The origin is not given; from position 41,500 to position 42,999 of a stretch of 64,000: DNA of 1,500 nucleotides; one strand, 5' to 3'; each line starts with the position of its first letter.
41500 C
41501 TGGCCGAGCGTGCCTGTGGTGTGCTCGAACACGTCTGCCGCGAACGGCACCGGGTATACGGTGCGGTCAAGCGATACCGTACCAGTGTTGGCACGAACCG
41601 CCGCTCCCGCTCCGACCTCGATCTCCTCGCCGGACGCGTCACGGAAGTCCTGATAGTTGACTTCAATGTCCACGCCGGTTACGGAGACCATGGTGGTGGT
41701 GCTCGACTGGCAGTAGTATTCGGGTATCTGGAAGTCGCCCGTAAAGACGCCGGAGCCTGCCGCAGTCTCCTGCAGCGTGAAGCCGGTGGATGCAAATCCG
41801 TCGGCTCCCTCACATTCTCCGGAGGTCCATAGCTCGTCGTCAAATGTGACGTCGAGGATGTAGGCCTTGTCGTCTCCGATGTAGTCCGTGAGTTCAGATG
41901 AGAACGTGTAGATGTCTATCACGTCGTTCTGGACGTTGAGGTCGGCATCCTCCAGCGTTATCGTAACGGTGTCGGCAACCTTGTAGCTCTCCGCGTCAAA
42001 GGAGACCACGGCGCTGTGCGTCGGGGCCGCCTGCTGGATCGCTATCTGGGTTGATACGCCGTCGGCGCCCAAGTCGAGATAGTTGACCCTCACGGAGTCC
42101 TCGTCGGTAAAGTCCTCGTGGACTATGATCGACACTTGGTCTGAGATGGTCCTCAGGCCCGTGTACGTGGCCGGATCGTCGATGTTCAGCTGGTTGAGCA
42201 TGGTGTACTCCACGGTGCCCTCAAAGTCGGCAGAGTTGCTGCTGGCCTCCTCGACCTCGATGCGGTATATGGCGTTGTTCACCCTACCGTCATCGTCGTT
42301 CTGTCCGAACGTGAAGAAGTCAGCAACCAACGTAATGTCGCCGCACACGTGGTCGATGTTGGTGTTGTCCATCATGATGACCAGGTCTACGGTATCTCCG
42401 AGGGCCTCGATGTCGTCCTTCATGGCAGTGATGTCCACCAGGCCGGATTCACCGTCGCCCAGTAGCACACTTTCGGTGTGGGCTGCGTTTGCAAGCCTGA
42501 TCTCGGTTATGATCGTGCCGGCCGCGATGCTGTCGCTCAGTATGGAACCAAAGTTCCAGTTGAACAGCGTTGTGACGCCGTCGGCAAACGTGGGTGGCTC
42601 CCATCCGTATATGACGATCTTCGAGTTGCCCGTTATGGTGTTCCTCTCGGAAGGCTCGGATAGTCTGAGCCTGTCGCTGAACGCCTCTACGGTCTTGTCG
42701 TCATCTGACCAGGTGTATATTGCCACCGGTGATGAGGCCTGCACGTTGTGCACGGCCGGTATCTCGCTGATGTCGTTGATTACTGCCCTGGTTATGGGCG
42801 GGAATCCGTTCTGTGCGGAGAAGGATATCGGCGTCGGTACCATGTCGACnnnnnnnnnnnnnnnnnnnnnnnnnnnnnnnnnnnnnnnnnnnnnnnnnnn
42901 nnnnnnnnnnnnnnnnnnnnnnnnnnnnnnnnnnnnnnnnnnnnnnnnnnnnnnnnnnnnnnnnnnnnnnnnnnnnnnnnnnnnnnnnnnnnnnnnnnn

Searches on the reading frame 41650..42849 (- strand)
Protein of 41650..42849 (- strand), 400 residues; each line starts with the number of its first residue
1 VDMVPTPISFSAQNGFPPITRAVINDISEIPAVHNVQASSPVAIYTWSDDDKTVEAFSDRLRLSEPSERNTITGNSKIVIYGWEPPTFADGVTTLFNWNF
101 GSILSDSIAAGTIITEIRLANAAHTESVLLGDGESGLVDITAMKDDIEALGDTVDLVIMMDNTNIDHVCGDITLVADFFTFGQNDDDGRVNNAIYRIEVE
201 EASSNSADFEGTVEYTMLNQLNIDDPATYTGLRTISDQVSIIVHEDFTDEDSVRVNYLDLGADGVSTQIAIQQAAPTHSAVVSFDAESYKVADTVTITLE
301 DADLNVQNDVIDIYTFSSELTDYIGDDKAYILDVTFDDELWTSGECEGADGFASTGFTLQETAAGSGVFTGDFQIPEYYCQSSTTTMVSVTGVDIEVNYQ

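Call 22: find_related_loci(query=window:41650-42849:-, collection=genome_contigs, flank=10000)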
Query window:41650-42849:- (400 aa) in genome_contigs; peptide patterns used: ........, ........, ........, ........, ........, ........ (x = any residue, [..] = any of these).
37 stretches matched a pattern; 3 encode a relative of the query (tblastn E <= 1e-3); 3 distinct loci.
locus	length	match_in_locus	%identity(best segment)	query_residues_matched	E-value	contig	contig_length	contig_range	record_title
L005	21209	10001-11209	83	1-400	0e+0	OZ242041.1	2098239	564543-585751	MAG: Nitrosopumilus sp. isolate 657115dc-e7ab-4c7a-bf58-4b33f64ba112 genome assembly, chromosome: 1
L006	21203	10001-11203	81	1-400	0e+0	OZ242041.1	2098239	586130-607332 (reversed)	MAG: Nitrosopumilus sp. isolate 657115dc-e7ab-4c7a-bf58-4b33f64ba112 genome assembly, chromosome: 1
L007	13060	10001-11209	81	1-400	0e+0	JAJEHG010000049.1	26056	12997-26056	MAG: Nitrosopumilaceae archaeon isolate p16x60bins.31 k141_10633, whole genome shotgun sequence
